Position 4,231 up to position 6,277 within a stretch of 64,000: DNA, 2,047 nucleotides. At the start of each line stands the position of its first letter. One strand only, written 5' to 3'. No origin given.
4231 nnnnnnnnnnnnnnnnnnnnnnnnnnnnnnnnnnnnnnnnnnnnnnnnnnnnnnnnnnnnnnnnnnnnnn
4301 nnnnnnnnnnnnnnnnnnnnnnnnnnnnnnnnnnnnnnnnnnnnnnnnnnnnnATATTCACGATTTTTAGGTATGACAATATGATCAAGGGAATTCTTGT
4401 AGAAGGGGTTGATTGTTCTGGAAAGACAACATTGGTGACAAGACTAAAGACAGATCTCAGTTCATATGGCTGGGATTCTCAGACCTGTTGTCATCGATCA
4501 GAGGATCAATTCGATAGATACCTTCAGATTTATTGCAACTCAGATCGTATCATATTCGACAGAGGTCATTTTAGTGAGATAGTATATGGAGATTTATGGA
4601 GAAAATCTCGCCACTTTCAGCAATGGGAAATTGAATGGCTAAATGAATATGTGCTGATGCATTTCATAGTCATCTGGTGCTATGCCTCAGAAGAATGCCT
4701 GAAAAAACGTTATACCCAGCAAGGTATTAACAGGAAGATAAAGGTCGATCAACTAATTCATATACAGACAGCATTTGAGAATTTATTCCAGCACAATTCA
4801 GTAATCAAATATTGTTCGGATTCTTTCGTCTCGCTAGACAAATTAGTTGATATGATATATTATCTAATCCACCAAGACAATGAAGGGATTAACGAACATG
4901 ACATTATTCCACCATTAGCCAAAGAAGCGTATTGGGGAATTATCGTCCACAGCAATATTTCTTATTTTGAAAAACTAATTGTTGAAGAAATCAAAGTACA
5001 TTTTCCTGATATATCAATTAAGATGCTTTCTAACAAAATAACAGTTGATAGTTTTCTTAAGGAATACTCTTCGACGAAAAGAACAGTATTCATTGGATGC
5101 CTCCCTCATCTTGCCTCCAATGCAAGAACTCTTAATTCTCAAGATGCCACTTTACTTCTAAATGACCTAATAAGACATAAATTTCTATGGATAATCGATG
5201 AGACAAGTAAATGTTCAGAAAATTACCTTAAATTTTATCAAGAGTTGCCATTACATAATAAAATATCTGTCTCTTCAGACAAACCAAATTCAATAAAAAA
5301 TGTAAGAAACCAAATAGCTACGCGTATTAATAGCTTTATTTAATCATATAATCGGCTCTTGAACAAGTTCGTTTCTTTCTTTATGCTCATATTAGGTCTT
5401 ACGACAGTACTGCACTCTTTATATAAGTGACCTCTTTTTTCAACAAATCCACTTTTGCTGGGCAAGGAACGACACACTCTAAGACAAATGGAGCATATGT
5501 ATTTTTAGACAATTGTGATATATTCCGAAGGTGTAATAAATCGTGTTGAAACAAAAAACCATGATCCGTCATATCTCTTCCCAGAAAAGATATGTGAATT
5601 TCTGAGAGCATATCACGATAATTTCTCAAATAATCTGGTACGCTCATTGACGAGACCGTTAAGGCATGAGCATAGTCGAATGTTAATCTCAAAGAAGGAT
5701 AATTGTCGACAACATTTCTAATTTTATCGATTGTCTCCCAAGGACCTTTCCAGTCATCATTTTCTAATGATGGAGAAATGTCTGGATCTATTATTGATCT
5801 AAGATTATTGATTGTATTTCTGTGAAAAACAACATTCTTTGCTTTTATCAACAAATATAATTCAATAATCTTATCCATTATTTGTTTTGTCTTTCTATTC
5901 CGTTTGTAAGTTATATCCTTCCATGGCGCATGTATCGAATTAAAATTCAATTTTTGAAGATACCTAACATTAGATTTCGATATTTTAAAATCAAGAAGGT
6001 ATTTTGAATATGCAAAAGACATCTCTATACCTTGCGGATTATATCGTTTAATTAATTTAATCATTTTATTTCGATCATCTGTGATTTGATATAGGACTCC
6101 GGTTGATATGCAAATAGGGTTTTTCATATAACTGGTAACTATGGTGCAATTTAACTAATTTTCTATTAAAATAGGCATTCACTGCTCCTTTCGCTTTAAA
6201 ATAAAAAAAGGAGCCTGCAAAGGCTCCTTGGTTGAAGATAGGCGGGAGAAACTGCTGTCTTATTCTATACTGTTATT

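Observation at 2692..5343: Minimal stand-alone GGDEF-like cyclase (SGDEI) operon placed divergently from a nucleotidyltransferase plus dNMP-kinase-like pair: candidate nucleotide-signalling or defence module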

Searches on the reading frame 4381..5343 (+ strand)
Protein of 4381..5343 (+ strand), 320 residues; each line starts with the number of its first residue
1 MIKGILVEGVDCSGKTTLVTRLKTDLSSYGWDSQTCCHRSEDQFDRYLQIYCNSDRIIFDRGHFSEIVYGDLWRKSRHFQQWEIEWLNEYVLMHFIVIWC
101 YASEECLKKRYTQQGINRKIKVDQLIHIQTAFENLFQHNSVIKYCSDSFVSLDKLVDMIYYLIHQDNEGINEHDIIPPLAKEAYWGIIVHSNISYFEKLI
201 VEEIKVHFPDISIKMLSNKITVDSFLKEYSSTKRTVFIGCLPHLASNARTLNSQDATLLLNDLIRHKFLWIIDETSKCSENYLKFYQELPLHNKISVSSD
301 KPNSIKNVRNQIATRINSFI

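Call 3: search_protein_families(library=pfam, proteins=[window:4381-5343:+], max_evalue=1)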
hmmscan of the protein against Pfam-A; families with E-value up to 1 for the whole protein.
window:4381-5343:+ (320 aa): 8 families
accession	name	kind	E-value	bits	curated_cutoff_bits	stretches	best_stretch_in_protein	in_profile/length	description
PF02223.23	Thymidylate_kin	-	0.00036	20.7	27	1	7-30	1-24/185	Thymidylate kinase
PF13238.12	AAA_18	-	0.011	16.6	29.4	1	5-42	1-36/128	AAA domain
PF13671.12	AAA_33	-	0.016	16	27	1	5-25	2-22/143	AAA domain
PF18767.7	AID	-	0.024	15.1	27.3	0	262-295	17-51/90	Activation induced deaminase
PF08716.15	CoV_NSP7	-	0.045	14.8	25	0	138-167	36-64/83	Coronavirus replicase NSP7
PF13521.12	AAA_28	-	0.051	14.2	27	0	5-25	2-22/164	AAA domain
PF00025.27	Arf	-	0.059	13.3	22.3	1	5-25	17-37/174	ADP-ribosylation factor family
PF01712.25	dNK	-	0.18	12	27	0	5-26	1-22/203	Deoxynucleoside kinase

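Call 4: search_protein_families(library=phrogs, proteins=[window:4381-5343:+], max_evalue=1)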
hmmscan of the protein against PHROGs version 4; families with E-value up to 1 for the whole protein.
window:4381-5343:+ (320 aa): 3 families
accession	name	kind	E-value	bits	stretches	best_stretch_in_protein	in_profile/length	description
phrog_761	-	other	3.6e-15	57.5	1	3-164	20-216/362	thymidylate kinase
phrog_1815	-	other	0.019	16.2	0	93-166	112-186/197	guanylate kinase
phrog_2107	-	other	0.048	14.3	1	3-31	4-32/201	thymidylate kinase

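Call 9: search_protein_families(library=padloc, proteins=[window:4381-5343:+], max_evalue=1)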
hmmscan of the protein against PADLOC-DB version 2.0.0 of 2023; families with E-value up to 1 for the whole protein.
window:4381-5343:+ (320 aa): 1 family
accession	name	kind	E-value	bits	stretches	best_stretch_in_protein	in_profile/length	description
PDLC02911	VakA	-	0.0025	16.4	1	1-26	1-26/163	-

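Call 10: search_protein_families(library=ncbifam, proteins=[window:4381-5343:+], max_evalue=1)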
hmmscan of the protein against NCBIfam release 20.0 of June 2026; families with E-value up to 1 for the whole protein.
window:4381-5343:+ (320 aa): 4 families
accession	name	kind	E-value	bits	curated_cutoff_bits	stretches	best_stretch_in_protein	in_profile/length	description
TIGR00041.1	DTMP_kinase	equivalog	9.7e-07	28.7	83.25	2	5-28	7-30/196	dTMP kinase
TIGR03185.1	DNA_S_dndD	equivalog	0.01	14.4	245.85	1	5-55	31-78/650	DNA sulfur modification protein DndD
NF005923.0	PRK07933.1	equivalog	0.012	15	193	1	5-32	3-30/213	dTMP kinase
TIGR00176.1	mobB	equivalog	0.044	13.8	76.2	1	7-42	4-39/155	molybdopterin-guanine dinucleotide biosynthesis protein B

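Call 15: find_homologous_proteins(query=window:4381-5343:+, max_evalue=0.001)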
Query window:4381-5343:+ (320 aa): 18 proteins with E <= 0.001 among 547 candidates.
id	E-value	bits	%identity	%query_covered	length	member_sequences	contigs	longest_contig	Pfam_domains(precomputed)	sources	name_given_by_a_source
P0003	5.9e-216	734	100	100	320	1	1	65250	-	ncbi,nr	ncbi:hypothetical protein GF336_05650 [Candidatus Woesearchaeota archaeon]|nr:hypothetical protein [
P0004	9.5e-72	260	39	74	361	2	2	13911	PF02223.24,PF13521.13,PF13555.13,PF13238.13,PF25199.2,PF20720.4,PF01712.26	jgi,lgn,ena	-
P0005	2.7e-70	255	50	50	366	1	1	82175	PF02223.24,PF13521.13,PF13555.13,PF13671.13,PF13238.13,PF20720.4,PF13191.13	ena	-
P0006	2.9e-70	255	39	74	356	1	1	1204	PF02223.24,PF13521.13,PF13555.13,PF13238.13,PF20720.4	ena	-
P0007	1.4e-68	250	37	84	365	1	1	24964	PF02223.24,PF00005.34,PF13521.13,PF13671.13,PF13238.13,PF25199.2,PF20720.4,PF01712.26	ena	-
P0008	2.2e-68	249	38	74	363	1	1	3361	PF02223.24,PF13521.13,PF13671.13,PF13401.13,PF13238.13,PF20720.4,PF01712.26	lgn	-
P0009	2.2e-67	246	40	74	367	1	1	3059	PF02223.24,PF13521.13,PF13555.13,PF13671.13,PF13238.13,PF20720.4,PF01583.27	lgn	-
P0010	2.7e-67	245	48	50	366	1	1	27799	PF02223.24,PF13521.13,PF13555.13,PF13238.13,PF20720.4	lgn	-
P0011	2.7e-64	235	37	74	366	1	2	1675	PF02223.24,PF13521.13,PF13555.13,PF13671.13,PF13238.13,PF20720.4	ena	-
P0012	1.8e-63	233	39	74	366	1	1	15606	PF00025.28,PF02223.24,PF13521.13,PF13238.13,PF20720.4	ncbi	-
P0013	1.8e-60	223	36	74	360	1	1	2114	PF02223.24,PF05729.19,PF13521.13,PF13671.13,PF13401.13,PF13238.13,PF25199.2,PF20720.4,PF13191.13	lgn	-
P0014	2.9e-60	222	36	84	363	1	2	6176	PF02223.24,PF13555.13,PF13671.13,PF13238.13,PF01712.26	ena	-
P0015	1.3e-59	220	44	55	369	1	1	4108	PF06414.19,PF02223.24,PF05729.19,PF13521.13,PF13671.13,PF08433.17,PF13238.13,PF25199.2,PF20720.4,PF13191.13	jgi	jgi:hypothetical protein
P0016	3.6e-56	209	44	49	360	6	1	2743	PF06414.19,PF02223.24,PF13521.13,PF13671.13,PF08433.17,PF13238.13,PF25199.2,PF20720.4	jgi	jgi:thymidylate kinase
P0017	1.7e-54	203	41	50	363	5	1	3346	PF06414.19,PF02223.24,PF13521.13,PF13671.13,PF13238.13,PF25199.2,PF20720.4,PF13191.13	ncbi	-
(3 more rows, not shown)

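Call 16: find_encoding_contigs(protein=P0005, flank=6000, max_places=2)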
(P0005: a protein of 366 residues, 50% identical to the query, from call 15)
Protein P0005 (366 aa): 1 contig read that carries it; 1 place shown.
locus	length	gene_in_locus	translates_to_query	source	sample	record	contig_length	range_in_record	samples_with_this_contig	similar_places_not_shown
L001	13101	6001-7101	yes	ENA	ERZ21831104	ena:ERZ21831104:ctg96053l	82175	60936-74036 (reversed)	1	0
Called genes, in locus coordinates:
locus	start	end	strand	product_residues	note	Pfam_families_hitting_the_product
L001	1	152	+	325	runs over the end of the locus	PF01170:UPF0020 (weak), PF02384:N6_Mtase, PF20473:MmeI_Mtase (weak), PF07669:Eco57I (weak)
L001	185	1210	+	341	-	PF28530:DUF8426, PF04471:Mrr_cat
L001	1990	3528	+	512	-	PF02310:B12-binding, PF04055:Radical_SAM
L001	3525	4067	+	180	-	-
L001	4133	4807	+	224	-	PF00303:Thymidylat_synt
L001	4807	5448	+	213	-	PF13489:Methyltransf_23 (faint), PF01209:Ubie_methyltran, PF13847:Methyltransf_31, PF13649:Methyltransf_25, PF08241:Methyltransf_11, PF08242:Methyltransf_12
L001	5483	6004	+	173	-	PF22769:DCD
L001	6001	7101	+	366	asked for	PF02223:Thymidylate_kin (faint), PF13191:AAA_16 (faint), PF13238:AAA_18 (faint), PF13521:AAA_28 (faint), PF13555:AAA_29 (faint), PF13671:AAA_33 (faint), PF20720:nSTAND3 (faint)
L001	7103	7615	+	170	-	PF22769:DCD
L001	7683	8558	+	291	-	-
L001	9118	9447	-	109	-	PF13560:HTH_31, PF12844:HTH_19, PF13443:HTH_26, PF01381:HTH_3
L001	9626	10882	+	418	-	PF09594:GT87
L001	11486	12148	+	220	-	PF00239:Resolvase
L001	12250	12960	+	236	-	-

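Call 17: find_encoding_contigs(protein=P0010, flank=6000, max_places=2)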
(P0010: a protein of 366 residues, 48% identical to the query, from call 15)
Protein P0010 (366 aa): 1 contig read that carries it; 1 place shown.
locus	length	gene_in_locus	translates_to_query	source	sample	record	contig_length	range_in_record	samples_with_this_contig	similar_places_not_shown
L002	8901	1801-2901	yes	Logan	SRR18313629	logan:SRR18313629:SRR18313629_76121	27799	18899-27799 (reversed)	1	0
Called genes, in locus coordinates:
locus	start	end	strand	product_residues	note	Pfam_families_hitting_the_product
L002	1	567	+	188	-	?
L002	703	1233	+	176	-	PF22769:DCD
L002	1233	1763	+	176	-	PF22769:DCD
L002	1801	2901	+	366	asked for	PF02223:Thymidylate_kin (faint), PF13238:AAA_18 (faint), PF13521:AAA_28 (faint), PF13555:AAA_29 (faint), PF20720:nSTAND3 (faint)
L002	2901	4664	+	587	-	PF00664:ABC_membrane, PF02463:SMC_N (weak), PF00005:ABC_tran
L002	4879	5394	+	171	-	-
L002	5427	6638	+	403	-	PF03403:PAF-AH_p_II, PF07224:Chlorophyllase (weak), PF01738:DLH (weak), PF00561:Abhydrolase_1 (weak), PF12146:Hydrolase_4 (faint), PF12697:Abhydrolase_6 (weak), PF03403:PAF-AH_p_II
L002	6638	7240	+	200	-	PF03837:RecT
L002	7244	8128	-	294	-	PF01261:AP_endonuc_2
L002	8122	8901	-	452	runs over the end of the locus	PF06245:DUF1015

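Call 18: find_encoding_contigs(protein=P0007, flank=6000, max_places=2)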
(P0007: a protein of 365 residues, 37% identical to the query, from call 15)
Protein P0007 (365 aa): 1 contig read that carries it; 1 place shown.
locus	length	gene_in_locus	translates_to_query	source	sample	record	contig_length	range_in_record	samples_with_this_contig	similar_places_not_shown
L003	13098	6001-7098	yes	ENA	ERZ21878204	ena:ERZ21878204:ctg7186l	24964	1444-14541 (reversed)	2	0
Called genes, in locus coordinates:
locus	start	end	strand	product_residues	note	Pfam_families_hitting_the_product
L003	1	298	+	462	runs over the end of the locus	PF01554:MatE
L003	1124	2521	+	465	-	PF01637:ATPase_2, PF13173:AAA_14, PF13401:AAA_22 (weak), PF03008:DUF234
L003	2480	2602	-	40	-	-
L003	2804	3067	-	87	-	PF13683:rve_3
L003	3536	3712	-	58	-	-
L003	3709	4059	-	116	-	PF01527:HTH_Tnp_1 (weak), PF13518:HTH_28 (weak)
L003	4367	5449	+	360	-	PF01636:APH, PF01633:Choline_kinase (weak)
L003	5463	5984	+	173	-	PF22769:DCD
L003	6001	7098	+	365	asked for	PF00005:ABC_tran (faint), PF01712:dNK (faint), PF02223:Thymidylate_kin (faint), PF13238:AAA_18 (faint), PF13521:AAA_28 (faint), PF13671:AAA_33 (faint), PF20720:nSTAND3 (faint), PF25199:nSTAND_NTPase5 (faint)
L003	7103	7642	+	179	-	PF22769:DCD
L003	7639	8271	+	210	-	PF13489:Methyltransf_23, PF13847:Methyltransf_31, PF08241:Methyltransf_11, PF08242:Methyltransf_12, PF13649:Methyltransf_25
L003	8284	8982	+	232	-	-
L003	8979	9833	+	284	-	PF22769:DCD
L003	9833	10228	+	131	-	PF00383:dCMP_cyt_deam_1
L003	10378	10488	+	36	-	-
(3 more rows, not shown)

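Call 21: find_encoding_contigs(protein=P0012, flank=6000, max_places=2)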
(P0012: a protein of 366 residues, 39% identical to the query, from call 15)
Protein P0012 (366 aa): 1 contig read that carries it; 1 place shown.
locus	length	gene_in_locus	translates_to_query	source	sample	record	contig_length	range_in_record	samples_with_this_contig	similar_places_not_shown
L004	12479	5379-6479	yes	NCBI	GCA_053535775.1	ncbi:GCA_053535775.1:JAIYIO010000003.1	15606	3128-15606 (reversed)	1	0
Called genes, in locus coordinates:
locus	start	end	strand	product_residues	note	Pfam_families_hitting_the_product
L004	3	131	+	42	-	?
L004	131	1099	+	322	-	PF02779:Transket_pyr, PF02780:Transketolase_C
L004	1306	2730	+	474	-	PF02934:GatB_N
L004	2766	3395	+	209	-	PF13489:Methyltransf_23, PF07021:MetW (faint), PF13847:Methyltransf_31, PF08241:Methyltransf_11, PF08242:Methyltransf_12, PF13649:Methyltransf_25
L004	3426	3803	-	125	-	PF00334:NDK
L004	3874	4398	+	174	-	PF01928:CYTH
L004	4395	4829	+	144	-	PF00383:dCMP_cyt_deam_1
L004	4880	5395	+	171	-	PF22769:DCD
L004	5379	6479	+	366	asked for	PF00025:Arf (faint), PF02223:Thymidylate_kin (faint), PF13238:AAA_18 (faint), PF13521:AAA_28 (faint), PF20720:nSTAND3 (faint)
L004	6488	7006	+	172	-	PF22769:DCD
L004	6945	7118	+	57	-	-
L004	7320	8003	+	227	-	-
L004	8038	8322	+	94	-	-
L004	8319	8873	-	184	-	PF02163:Peptidase_M50 (faint)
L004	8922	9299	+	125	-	-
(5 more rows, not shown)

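Call 22: find_encoding_contigs(protein=P0004, flank=6000, max_places=2)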
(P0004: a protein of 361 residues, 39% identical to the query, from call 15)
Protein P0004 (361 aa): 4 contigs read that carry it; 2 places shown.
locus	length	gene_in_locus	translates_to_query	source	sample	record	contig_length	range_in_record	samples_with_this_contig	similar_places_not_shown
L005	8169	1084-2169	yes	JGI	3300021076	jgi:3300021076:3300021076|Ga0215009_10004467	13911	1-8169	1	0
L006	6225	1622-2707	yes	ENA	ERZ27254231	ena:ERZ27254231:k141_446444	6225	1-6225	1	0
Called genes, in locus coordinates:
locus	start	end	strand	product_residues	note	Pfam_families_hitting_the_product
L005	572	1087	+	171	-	PF22769:DCD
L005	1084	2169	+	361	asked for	PF01712:dNK (faint), PF02223:Thymidylate_kin (faint), PF13238:AAA_18 (faint), PF13521:AAA_28 (faint), PF13555:AAA_29 (faint), PF20720:nSTAND3 (faint), PF25199:nSTAND_NTPase5 (faint)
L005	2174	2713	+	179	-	PF22769:DCD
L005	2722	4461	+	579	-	PF00664:ABC_membrane, PF02463:SMC_N (weak), PF00005:ABC_tran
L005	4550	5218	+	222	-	PF02223:Thymidylate_kin (faint), PF13238:AAA_18 (faint)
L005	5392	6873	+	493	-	-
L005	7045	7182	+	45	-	-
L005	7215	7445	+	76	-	-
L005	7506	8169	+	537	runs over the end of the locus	PF19263:DUF5906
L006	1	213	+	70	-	?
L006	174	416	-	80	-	PF01541:GIY-YIG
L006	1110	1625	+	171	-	PF22769:DCD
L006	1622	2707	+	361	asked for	PF01712:dNK (faint), PF02223:Thymidylate_kin (faint), PF13238:AAA_18 (faint), PF13521:AAA_28 (faint), PF13555:AAA_29 (faint), PF20720:nSTAND3 (faint), PF25199:nSTAND_NTPase5 (faint)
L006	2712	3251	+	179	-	PF22769:DCD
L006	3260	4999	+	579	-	PF00664:ABC_membrane, PF02463:SMC_N (weak), PF00005:ABC_tran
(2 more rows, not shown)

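Call 51: search_solved_structures(query=window:4381-5343:+, max_evalue=1, show_alignments=2)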
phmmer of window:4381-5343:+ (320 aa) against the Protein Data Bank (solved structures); distinct sequences matched with E-value up to 1: 1.
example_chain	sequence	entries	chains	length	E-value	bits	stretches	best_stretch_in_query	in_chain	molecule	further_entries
2axp_A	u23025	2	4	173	7.7e-05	25.2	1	5-162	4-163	hypothetical protein BSU20280 | SPBc2 prophage-derived uncharacterized protein yorR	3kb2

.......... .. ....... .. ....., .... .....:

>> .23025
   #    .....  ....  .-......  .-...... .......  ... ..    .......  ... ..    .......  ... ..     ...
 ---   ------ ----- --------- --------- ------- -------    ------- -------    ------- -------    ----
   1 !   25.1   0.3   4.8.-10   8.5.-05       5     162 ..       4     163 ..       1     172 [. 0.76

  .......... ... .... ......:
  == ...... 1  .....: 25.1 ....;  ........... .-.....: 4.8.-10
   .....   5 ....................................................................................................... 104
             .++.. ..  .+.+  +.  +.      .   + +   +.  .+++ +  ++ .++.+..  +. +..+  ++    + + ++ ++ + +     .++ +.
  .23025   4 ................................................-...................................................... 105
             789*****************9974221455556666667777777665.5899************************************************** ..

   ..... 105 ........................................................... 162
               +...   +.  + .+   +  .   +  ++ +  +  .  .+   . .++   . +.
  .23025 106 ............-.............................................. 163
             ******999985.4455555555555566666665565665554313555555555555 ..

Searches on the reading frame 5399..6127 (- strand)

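Call 3: search_protein_families(library=pfam, proteins=[window:5399-6127:-], max_evalue=1)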
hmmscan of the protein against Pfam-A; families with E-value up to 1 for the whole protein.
window:5399-6127:- (242 aa): 0 families

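Call 4: search_protein_families(library=phrogs, proteins=[window:5399-6127:-], max_evalue=1)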
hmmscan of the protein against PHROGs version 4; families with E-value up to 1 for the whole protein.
window:5399-6127:- (242 aa): 1 family
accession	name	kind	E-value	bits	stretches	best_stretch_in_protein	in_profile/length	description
phrog_945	-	DNA, RNA and nucleotide metabolism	0.081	13.7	1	5-82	58-134/145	endonuclease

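Call 9: search_protein_families(library=padloc, proteins=[window:5399-6127:-], max_evalue=1)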
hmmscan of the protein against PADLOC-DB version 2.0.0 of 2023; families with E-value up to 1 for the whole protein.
window:5399-6127:- (242 aa): 2 families
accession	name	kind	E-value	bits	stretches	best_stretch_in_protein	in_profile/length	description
PDLC04779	PDC-M70B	-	1.8e-14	51.7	1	5-221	4-212/238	-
PDLC00085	GajA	-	0.0052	13.6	1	46-113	113-182/580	AAA ATPase domain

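Call 10: search_protein_families(library=ncbifam, proteins=[window:5399-6127:-], max_evalue=1)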
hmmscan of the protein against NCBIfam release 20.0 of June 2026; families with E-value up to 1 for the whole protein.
window:5399-6127:- (242 aa): 0 families
